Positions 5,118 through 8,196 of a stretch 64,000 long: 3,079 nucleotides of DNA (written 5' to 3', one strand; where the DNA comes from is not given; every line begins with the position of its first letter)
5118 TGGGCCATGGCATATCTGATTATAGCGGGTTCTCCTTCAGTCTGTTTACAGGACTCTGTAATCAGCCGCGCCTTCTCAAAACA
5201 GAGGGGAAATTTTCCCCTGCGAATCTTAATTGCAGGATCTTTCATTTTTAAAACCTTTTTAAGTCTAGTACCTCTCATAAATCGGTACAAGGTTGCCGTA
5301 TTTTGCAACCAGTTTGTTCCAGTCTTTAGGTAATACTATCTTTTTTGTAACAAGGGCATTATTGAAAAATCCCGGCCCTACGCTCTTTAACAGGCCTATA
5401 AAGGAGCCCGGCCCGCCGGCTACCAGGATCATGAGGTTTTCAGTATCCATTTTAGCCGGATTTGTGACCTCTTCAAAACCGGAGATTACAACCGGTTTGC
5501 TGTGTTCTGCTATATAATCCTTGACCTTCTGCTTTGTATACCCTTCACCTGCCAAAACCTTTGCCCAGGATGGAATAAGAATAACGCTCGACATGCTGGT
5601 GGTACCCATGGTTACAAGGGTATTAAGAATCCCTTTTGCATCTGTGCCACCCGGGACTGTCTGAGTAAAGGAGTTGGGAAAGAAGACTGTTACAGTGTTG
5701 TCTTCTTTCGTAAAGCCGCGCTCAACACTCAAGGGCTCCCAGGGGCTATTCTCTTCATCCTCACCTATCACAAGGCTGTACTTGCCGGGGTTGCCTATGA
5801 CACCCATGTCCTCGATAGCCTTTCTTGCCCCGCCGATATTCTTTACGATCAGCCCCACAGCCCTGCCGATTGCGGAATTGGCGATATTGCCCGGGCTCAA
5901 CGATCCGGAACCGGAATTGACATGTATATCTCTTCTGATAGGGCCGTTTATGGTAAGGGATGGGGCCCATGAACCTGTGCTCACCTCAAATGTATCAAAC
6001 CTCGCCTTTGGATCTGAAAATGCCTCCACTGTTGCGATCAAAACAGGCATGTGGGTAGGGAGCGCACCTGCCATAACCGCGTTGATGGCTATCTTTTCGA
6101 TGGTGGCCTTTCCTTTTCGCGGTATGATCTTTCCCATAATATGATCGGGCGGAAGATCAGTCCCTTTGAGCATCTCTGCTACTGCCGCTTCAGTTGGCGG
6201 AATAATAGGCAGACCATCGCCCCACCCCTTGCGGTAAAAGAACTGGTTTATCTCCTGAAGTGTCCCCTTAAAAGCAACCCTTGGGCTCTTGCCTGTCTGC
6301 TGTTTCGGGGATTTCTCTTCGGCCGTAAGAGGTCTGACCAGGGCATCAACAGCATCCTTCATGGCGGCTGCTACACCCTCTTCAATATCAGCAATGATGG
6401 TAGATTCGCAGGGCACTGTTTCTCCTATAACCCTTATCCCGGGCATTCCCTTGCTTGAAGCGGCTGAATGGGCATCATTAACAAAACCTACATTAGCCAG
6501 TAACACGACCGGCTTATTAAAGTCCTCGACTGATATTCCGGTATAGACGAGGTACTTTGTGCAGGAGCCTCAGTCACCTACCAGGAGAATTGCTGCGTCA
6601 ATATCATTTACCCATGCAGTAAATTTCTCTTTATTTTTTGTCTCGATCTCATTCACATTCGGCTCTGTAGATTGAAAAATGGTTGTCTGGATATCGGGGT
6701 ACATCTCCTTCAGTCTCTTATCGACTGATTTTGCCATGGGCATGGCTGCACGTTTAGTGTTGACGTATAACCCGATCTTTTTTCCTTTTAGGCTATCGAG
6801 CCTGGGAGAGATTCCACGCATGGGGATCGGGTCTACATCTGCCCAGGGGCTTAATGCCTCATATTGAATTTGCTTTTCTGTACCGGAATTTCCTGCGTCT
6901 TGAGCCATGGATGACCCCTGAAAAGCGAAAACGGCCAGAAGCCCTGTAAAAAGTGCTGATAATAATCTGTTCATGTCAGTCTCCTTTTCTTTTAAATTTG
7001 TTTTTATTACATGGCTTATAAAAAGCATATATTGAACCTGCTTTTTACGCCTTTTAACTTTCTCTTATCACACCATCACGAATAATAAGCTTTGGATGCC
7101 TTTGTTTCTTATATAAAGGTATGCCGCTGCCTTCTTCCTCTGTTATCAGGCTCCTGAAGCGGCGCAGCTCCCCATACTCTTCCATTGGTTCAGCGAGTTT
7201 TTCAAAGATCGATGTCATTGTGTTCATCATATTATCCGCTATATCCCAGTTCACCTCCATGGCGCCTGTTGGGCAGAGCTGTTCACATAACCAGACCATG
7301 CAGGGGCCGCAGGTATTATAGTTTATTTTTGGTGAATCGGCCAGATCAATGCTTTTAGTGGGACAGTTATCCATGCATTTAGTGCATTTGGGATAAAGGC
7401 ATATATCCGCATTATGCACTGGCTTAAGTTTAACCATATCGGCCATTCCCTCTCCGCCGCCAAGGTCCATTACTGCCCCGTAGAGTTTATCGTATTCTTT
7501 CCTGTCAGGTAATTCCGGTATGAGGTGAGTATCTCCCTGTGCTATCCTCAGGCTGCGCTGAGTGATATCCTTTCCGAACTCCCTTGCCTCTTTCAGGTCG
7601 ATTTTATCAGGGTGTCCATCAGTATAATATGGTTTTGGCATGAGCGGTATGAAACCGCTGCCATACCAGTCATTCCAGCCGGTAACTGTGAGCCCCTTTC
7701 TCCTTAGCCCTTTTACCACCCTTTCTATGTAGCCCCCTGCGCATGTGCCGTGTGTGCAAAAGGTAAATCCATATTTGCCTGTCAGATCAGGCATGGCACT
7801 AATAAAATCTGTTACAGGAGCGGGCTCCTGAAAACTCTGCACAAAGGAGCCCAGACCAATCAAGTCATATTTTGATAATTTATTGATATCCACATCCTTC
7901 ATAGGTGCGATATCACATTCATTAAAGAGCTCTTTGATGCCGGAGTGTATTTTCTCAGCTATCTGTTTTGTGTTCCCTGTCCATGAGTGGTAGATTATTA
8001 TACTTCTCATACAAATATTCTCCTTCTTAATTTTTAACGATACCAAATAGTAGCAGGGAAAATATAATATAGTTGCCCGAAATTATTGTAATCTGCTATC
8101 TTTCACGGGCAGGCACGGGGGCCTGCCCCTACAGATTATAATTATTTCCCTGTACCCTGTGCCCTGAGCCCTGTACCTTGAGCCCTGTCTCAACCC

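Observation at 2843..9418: Orphan glycyl-radical-enzyme cluster: MFS, flavodoxin/ferredoxin fusion, UGSC selenoprotein and GRE, with no activase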

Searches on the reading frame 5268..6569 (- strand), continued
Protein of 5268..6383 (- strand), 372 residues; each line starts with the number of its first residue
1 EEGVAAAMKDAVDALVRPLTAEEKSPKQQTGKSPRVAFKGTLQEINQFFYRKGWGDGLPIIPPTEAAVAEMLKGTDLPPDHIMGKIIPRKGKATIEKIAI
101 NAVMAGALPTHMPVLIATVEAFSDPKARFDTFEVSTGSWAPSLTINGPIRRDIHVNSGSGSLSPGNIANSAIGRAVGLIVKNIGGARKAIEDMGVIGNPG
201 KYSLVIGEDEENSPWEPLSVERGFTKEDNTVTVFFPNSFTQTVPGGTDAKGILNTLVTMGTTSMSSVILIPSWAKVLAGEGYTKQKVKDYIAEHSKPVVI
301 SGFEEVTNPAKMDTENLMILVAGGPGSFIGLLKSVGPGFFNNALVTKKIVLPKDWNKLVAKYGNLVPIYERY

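Call 73: find_encoding_contigs(protein=P0248, flank=10000, max_places=2)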
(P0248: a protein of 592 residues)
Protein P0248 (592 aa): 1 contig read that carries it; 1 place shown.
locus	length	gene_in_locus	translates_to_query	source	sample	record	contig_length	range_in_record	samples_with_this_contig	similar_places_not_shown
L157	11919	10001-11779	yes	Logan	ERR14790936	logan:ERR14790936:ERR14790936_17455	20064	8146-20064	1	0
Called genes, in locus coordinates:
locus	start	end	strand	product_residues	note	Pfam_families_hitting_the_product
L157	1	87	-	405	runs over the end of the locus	PF02515:CoA_transf_3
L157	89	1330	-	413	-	PF02515:CoA_transf_3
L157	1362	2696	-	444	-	PF13336:AcetylCoA_hyd_C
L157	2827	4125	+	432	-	PF13452:FAS1_DH_region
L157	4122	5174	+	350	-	PF00701:DHDPS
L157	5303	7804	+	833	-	PF02901:PFL-like, PF01228:Gly_radical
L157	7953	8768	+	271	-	PF13237:Fer4_10 (faint), PF12838:Fer4_7 (weak), PF13187:Fer4_9 (faint), PF13484:Fer4_16 (faint), PF14697:Fer4_21 (weak), PF00037:Fer4 (weak), PF12837:Fer4_6 (weak), PF04055:Radical_SAM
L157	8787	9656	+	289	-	PF19799:DUF6282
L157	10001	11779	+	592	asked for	PF24696:UGSC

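Call 74: find_encoding_contigs(protein=P0291, flank=10000, max_places=2)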
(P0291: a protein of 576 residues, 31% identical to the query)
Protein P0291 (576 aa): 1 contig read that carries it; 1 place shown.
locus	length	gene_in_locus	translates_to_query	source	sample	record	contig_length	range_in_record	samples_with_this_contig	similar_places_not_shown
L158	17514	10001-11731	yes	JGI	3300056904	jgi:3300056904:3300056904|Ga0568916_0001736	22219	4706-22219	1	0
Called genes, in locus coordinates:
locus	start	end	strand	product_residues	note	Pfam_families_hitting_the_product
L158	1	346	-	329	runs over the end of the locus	PF00005:ABC_tran, PF08352:oligo_HPY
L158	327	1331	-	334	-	PF00005:ABC_tran, PF13304:AAA_21 (faint), PF08352:oligo_HPY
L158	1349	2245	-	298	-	PF12911:OppC_N, PF00528:BPD_transp_1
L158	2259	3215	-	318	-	PF19300:BPD_transp_1_N, PF00528:BPD_transp_1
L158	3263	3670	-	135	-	PF01855:POR_N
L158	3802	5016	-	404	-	PF02515:CoA_transf_3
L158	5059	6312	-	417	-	PF02515:CoA_transf_3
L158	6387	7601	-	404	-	PF01575:MaoC_dehydratas (faint), PF13452:FAS1_DH_region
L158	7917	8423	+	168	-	PF01047:MarR (weak), PF12802:MarR_2, PF13463:HTH_27 (weak)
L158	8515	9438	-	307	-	PF00890:FAD_binding_2 (faint), PF01134:GIDA (faint), PF01266:DAO (faint), PF01494:FAD_binding_3 (faint), PF01946:Thi4 (weak), PF07992:Pyr_redox_2, PF13738:Pyr_redox_3, PF00070:Pyr_redox, +3 more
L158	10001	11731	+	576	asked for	PF24696:UGSC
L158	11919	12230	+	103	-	PF24696:UGSC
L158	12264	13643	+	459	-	PF24696:UGSC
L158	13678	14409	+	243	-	PF00753:Lactamase_B, PF12706:Lactamase_B_2 (weak)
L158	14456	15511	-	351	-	-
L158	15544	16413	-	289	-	PF19799:DUF6282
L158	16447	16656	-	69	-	PF24696:UGSC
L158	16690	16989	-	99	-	PF24696:UGSC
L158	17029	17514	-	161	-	?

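Call 75: find_encoding_contigs(protein=P0352, flank=10000, max_places=2)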
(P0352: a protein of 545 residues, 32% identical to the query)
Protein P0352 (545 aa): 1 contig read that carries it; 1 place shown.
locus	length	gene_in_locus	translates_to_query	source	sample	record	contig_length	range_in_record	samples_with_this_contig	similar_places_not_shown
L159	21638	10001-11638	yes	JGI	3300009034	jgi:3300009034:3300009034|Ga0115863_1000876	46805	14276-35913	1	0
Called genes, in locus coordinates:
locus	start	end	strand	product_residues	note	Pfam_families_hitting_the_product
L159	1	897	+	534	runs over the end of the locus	PF12706:Lactamase_B_2 (weak), PF07521:RMMBL (weak)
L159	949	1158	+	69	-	-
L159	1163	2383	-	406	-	PF12679:ABC2_membrane_2, PF12698:ABC2_membrane_3, PF01061:ABC2_membrane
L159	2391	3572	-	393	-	PF12679:ABC2_membrane_2, PF12698:ABC2_membrane_3, PF01061:ABC2_membrane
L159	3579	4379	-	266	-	PF00005:ABC_tran, PF13304:AAA_21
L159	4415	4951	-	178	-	PF02677:QueH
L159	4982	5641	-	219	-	PF06888:Put_Phosphatase (weak), PF12710:HAD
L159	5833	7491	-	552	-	PF00239:Resolvase, PF07508:Recombinase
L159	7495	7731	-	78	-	-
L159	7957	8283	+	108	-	-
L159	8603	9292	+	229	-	-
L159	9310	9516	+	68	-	PF03266:NTPase_1 (weak)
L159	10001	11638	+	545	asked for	PF24696:UGSC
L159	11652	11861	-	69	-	-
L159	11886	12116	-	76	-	-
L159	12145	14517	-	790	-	PF00941:FAD_binding_5, PF14691:Fer4_20, PF00070:Pyr_redox (weak), PF01266:DAO (weak), PF07992:Pyr_redox_2, PF13450:NAD_binding_8, PF13738:Pyr_redox_3, PF03450:CO_deh_flav_C, +4 more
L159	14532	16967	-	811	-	PF01315:Ald_Xan_dh_C, PF02738:MoCoBD_1, PF20256:MoCoBD_2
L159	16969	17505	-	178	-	PF01799:Fer2_2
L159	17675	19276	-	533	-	PF24696:UGSC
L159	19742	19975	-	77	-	-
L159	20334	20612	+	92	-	PF02796:HTH_7 (faint)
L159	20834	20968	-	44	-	-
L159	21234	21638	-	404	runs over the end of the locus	PF02515:CoA_transf_3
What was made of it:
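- So do paralogs (L158, L159; calls 74, 75).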

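Call 93: search_protein_representatives(alignment_id=A4)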
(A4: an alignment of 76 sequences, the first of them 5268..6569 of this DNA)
Query: 76 sequences, 434 profile positions. Proteins with E-value up to 0.001 (for the whole library): 6719; up to 1e-10: 4511; up to 1e-30: 1938. The best 150 are listed.
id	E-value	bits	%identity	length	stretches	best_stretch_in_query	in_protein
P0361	1.6e-154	531.7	-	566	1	1-434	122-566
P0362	7.0e-152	523.0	-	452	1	1-434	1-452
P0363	7.5e-148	509.7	-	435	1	1-434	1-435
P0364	1.3e-137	475.9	-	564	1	1-434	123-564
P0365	5.1e-133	460.8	-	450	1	2-433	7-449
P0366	3.7e-131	454.7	-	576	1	1-432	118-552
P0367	1.8e-128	445.8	-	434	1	2-434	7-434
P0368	6.9e-128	443.9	-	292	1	1-287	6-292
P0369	5.9e-124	431.0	-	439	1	1-433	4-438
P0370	1.1e-118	413.6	-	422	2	1-361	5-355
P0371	4.9e-118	411.5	-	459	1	2-434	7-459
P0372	7.9e-118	410.8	-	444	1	2-418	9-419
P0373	5.9e-117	407.9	-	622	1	1-432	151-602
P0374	4.8e-116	404.9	-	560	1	2-434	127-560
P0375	2.7e-115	402.4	-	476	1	1-433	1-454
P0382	2.8e-107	376.0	-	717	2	100-414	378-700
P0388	1.7e-102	360.3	-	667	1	2-434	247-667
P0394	3.5e-100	352.6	-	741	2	100-360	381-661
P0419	1.6e-92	327.4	-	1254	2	1-365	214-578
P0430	3.9e-91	322.8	-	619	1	2-431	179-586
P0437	1.8e-88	314.1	-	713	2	98-416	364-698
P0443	4.9e-88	312.6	-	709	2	100-332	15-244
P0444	5.5e-88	312.4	-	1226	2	2-412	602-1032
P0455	2.5e-86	307.0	-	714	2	103-353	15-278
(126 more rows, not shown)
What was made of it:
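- The UGSC fusion family is very large, with 6719 clusters at 50% identity (call 93).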

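Call 94: search_protein_families(library=pfam, proteins=[P0382, P0394, P0437, P0443, P0455, P0419, P0444, P0388, P0373, P0430], max_evalue=0.0001)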
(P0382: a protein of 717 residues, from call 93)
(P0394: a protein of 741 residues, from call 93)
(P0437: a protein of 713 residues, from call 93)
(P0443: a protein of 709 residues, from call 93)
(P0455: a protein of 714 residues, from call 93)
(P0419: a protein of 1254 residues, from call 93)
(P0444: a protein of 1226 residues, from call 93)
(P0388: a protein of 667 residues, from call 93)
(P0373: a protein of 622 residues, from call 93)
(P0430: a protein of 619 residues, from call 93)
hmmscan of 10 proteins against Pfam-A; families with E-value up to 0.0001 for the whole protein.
P0382 (717 aa): 0 families

P0394 (741 aa): 0 families

P0437 (713 aa): 0 families

P0443 (709 aa): 0 families

P0455 (714 aa): 0 families

P0419 (1254 aa): 2 families
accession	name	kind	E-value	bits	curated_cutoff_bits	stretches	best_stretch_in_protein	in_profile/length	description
PF24696.1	UGSC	-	3e-15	57.2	25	1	99-276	2-171/172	UGSC family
PF01469.24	Pentapeptide_2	-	6.5e-05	23.2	26.4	0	1165-1188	7-30/40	Pentapeptide repeats (8 copies)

P0444 (1226 aa): 2 families
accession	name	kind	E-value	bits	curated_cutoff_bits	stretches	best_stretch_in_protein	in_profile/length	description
PF07833.16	Cu_amine_oxidN1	-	6.8e-36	122.9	24.2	2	1140-1205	43-108/108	Copper amine oxidase N-terminal domain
PF24696.1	UGSC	-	3.7e-17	63.4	25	1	486-663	2-171/172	UGSC family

P0388 (667 aa): 1 family
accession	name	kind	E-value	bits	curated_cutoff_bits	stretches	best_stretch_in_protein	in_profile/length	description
PF24696.1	UGSC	-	4.1e-18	66.6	25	1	149-289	13-153/172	UGSC family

P0373 (622 aa): 1 family
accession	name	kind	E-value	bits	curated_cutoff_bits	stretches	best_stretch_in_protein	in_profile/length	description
PF24696.1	UGSC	-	1.1e-10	42.4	25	1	45-199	2-158/172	UGSC family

P0430 (619 aa): 1 family
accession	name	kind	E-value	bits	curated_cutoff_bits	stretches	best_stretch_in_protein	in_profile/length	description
PF24696.1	UGSC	-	5.8e-30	105.1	25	1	69-239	4-171/172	UGSC family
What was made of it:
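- Tried and rejected: Ten long relatives showed only UGSC, internal duplication, or cell-surface stalk domains (call 94).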

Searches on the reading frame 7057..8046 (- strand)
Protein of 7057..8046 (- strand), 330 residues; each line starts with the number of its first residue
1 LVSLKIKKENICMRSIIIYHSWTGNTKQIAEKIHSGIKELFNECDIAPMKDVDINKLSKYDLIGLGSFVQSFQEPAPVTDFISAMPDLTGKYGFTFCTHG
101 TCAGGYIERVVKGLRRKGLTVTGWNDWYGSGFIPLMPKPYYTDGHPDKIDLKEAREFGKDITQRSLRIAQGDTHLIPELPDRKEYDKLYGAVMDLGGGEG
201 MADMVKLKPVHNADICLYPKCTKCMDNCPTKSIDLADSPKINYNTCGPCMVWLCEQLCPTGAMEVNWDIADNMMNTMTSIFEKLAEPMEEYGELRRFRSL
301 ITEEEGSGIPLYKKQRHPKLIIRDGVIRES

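Call 5: search_protein_families(library=ncbifam, proteins=[window:7057-8046:-], max_evalue=0.01)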
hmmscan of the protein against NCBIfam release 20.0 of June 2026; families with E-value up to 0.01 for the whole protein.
window:7057-8046:- (330 aa): 27 families (the best 25 are shown)
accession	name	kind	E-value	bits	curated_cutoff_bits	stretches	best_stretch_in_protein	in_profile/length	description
NF038196.1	ferrodoxin_EFR1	subfamily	1.7e-19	70.8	75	1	17-266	1-232/242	EFR1 family ferrodoxin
TIGR01753.1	flav_short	equivalog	2.9e-10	40.8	123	1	16-86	2-74/140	flavodoxin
NF005246.0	PRK06756.1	subfamily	1.5e-08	34.7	130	1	14-106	3-96/148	flavodoxin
NF005216.0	PRK06703.1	subfamily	7.8e-08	32.5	127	1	13-69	2-58/151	flavodoxin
NF045594.1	flavodox_BilS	equivalog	1.7e-06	28.1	155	1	16-112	2-91/160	flavodoxin family protein BilS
TIGR02179.1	PorD_KorD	subfamily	3.2e-06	27.2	60.05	1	206-265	17-74/78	2-oxoacid:acceptor oxidoreductase, delta subunit, pyruvate/2-ketoisovalerate family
NF008316.0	PRK11104.1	equivalog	9e-06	25.6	142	1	13-70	1-58/177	menaquinone-dependent protoporphyrinogen IX dehydrogenase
NF004049.0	PRK05568.1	equivalog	1.2e-05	25.7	206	1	17-109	6-101/142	flavodoxin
NF005501.0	PRK07116.1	subfamily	2.6e-05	23.7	198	0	51-103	69-120/161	flavodoxin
NF007204.0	PRK09625.1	equivalog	4.1e-05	23.6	125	1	203-262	48-105/133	pyruvate flavodoxin oxidoreductase subunit delta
NF006747.0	PRK09271.1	equivalog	5.7e-05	22.9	104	1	13-91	1-84/160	flavodoxin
NF033717.2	HPDL_rSAM_activ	equivalog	6.6e-05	22.3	420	1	216-266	55-108/311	4-hydroxyphenylacetate decarboxylase activase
TIGR01754.1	flav_RNR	hypoth_equivalog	7.7e-05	22.6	163.8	1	13-85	1-77/140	putative ribonucleotide reductase-associated flavodoxin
TIGR04270.1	Rama_corrin_act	subfamily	0.0001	20.9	500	1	197-265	459-529/534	methylamine methyltransferase corrinoid protein reductive activase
NF040684.1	PorD_Arch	equivalog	0.00015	21.8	120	1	206-265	24-81/85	pyruvate synthase subunit PorD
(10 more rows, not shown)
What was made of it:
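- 7054..8010 (-): Flavodoxin-like domain fused to a 2x[4Fe-4S] ferredoxin-like domain (318 aa). EFR1-family ferredoxin at 70.8 bits, just under the 75-bit cut-off (call 5).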

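Call 6: search_protein_families(library=pfam, proteins=[window:7057-8046:-], max_evalue=0.01)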
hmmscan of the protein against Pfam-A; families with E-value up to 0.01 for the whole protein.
window:7057-8046:- (330 aa): 6 families
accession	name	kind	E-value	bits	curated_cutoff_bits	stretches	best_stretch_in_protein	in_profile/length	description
PF12641.12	Flavodoxin_3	-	1e-09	38.9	27.5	1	17-102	2-80/160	Flavodoxin domain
PF12724.12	Flavodoxin_5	-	3e-08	34.5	27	1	16-101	1-86/145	Flavodoxin domain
PF00258.30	Flavodoxin_1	-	8.7e-06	26.4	25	1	17-63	1-49/143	Flavodoxin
PF12837.12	Fer4_6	-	4e-05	23.8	25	0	208-231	1-22/24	4Fe-4S binding domain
PF13484.11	Fer4_16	-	4.7e-05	24.5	30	1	220-246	4-29/66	4Fe-4S double cluster binding domain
PF12838.12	Fer4_7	-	0.0013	19.6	27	1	220-262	4-52/52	4Fe-4S dicluster domain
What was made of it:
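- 7054..8010 (-): Flavodoxin_3/5/1 and Fer4 Pfam hits (call 6).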

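Call 70: find_related_loci(query=A5, collection=metagenome_contigs, flank=10000)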
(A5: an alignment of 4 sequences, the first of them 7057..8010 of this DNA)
Query A5 (318 aa) in metagenome_contigs; peptide patterns used: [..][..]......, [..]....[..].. (x = any residue, [..] = any of these).
194 stretches matched a pattern; 67 encode a relative of the query (tblastn E <= 1e-3); 67 distinct loci.
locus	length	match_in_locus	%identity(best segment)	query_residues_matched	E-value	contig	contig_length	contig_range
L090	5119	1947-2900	80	1-318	0e+0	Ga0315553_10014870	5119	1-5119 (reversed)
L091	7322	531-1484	80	1-318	5e-180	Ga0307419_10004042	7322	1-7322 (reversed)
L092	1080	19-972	78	1-318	0e+0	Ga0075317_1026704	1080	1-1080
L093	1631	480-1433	72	1-318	0e+0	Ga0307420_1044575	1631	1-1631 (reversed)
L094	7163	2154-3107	72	1-318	8e-167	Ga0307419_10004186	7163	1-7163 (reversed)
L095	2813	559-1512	71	1-318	1e-174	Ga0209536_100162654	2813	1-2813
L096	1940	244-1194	70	1-317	3e-173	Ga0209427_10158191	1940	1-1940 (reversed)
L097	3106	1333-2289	61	1-317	6e-142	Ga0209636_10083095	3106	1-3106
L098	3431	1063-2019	61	1-317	6e-141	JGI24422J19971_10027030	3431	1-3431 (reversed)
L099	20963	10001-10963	58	1-316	1e-128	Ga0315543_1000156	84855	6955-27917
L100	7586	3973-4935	59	1-314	1e-128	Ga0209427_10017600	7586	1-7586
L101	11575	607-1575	58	1-316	2e-127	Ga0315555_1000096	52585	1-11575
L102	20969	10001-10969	58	1-316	2e-127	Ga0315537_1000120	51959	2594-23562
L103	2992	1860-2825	59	1-316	1e-131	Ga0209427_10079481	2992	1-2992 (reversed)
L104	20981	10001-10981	58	1-316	1e-126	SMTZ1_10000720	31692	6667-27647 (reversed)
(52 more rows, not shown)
